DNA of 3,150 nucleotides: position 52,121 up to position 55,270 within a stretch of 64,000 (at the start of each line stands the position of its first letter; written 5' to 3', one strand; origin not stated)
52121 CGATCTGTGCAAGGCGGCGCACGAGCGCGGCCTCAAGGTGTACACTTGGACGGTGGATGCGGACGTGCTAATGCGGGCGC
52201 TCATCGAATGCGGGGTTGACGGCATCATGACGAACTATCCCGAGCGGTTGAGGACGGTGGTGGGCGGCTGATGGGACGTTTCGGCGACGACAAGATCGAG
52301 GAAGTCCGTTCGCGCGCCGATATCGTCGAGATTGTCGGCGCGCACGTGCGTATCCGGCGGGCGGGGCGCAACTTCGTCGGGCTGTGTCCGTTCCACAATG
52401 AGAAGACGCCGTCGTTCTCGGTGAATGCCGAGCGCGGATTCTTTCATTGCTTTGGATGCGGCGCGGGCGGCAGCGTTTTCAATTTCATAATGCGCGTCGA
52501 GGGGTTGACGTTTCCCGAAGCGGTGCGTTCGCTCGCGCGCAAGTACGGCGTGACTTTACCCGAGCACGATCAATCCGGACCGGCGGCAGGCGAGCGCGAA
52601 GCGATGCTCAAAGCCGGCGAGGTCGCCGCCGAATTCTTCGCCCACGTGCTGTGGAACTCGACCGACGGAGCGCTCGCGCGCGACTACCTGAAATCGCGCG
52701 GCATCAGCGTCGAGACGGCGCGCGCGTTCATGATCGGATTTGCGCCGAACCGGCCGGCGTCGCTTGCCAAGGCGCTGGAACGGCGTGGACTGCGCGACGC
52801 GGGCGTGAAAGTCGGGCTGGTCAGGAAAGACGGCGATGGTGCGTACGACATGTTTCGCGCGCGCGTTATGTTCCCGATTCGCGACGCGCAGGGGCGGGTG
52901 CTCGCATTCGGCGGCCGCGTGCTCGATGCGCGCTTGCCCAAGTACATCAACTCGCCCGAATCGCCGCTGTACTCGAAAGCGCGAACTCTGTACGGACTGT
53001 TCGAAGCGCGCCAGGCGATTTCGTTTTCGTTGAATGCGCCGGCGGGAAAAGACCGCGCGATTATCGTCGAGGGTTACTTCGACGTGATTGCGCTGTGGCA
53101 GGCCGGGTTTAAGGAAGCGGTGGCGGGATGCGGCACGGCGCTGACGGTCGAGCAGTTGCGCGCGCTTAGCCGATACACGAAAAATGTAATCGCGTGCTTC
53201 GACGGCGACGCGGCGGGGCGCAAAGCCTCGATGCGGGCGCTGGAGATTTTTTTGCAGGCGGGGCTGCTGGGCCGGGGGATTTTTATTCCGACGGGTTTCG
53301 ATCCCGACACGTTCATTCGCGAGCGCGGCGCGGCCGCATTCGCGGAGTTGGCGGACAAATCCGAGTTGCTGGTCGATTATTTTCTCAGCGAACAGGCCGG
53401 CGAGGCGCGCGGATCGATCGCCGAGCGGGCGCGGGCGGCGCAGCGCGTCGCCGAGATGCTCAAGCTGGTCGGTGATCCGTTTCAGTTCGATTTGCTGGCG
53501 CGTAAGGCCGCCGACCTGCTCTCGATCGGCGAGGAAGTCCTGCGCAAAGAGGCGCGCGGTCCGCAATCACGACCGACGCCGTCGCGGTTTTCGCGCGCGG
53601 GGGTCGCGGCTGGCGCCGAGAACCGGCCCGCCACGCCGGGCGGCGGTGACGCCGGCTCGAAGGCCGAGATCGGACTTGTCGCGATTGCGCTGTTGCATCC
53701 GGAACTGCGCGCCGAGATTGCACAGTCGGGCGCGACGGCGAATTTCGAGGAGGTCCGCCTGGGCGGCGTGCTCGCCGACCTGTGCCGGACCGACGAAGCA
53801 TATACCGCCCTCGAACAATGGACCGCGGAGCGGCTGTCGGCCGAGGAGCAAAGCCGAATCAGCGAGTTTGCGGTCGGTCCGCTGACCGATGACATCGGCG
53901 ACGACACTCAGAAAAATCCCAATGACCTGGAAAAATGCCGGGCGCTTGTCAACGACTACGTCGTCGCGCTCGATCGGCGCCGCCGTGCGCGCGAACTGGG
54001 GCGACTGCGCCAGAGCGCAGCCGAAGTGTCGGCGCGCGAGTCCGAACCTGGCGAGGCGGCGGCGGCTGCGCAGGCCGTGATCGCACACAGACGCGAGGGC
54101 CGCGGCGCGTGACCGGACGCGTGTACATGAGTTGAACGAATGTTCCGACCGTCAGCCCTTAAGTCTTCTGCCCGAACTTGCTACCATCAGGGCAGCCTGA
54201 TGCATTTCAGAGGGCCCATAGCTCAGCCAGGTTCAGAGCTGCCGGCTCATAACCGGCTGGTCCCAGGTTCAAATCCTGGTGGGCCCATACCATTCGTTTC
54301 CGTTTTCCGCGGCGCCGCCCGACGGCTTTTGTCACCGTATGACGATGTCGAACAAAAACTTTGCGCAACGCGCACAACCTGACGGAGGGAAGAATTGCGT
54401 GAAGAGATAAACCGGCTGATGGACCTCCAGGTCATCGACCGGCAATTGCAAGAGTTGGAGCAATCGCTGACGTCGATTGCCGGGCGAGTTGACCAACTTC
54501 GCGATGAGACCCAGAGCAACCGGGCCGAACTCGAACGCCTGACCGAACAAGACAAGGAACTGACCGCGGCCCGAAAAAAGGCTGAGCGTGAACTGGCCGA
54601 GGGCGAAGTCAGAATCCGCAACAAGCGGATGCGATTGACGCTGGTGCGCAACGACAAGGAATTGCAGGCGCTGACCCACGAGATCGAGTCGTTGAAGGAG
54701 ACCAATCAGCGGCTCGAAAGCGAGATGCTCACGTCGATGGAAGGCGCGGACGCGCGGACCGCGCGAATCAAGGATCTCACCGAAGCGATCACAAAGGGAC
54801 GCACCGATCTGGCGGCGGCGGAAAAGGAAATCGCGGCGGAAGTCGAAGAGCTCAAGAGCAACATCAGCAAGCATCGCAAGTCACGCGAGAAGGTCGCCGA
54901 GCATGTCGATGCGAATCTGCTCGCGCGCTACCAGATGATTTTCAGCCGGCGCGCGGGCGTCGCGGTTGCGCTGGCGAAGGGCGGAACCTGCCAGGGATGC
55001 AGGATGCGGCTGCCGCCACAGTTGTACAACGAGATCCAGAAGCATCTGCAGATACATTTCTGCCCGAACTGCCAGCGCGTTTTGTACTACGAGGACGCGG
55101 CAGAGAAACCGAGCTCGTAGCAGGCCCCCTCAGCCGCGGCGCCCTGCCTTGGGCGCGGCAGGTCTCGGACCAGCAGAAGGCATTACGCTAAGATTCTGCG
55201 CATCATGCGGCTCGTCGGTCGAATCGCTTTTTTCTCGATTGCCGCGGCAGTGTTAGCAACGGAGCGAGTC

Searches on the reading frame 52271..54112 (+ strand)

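Call 9: search_protein_families(library=pfam, proteins=[window:52271-54112:+])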
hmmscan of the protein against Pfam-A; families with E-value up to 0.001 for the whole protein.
window:52271-54112:+ (613 aa): 7 families
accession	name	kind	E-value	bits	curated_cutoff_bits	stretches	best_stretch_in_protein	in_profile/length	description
PF01807.25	Zn_ribbon_DnaG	-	3.6e-36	123.3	24.9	1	7-99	4-96/98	CHC2 zinc finger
PF08275.17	DNAG_N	-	5.6e-35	120.7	26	1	128-246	6-127/128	DNA primase catalytic core, N-terminal domain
PF13155.12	Toprim_2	-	3.2e-22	79.1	22.1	1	264-349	1-88/88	Toprim-like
PF13662.12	Toprim_4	-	2.8e-19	69.6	25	1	262-331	2-78/85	Toprim domain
PF01751.28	Toprim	-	2e-13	50.8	23.1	1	263-328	2-81/96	Toprim domain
PF13362.12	Toprim_3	-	1.1e-07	32.6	27.2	1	263-354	2-94/95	Toprim domain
PF10410.14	DnaB_bind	-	6.1e-05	23.6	20.6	1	382-422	16-56/56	DnaB-helicase binding domain of primase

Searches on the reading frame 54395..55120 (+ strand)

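Call 9: search_protein_families(library=pfam, proteins=[window:54395-55120:+])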
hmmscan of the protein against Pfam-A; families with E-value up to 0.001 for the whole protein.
window:54395-55120:+ (241 aa): 3 families
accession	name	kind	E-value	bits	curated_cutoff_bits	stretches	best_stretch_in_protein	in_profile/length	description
PF24481.2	CT398_CC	-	2.9e-15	57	27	1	11-182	1-175/180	CT398-like coiled coil hairpin domain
PF02591.20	Zn_ribbon_9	-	3.8e-15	56.1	29.1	1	198-230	1-33/33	C4-type zinc ribbon domain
PF03915.18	AIP3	-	0.00062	19.5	31.6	1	12-156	72-205/406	Actin interacting protein 3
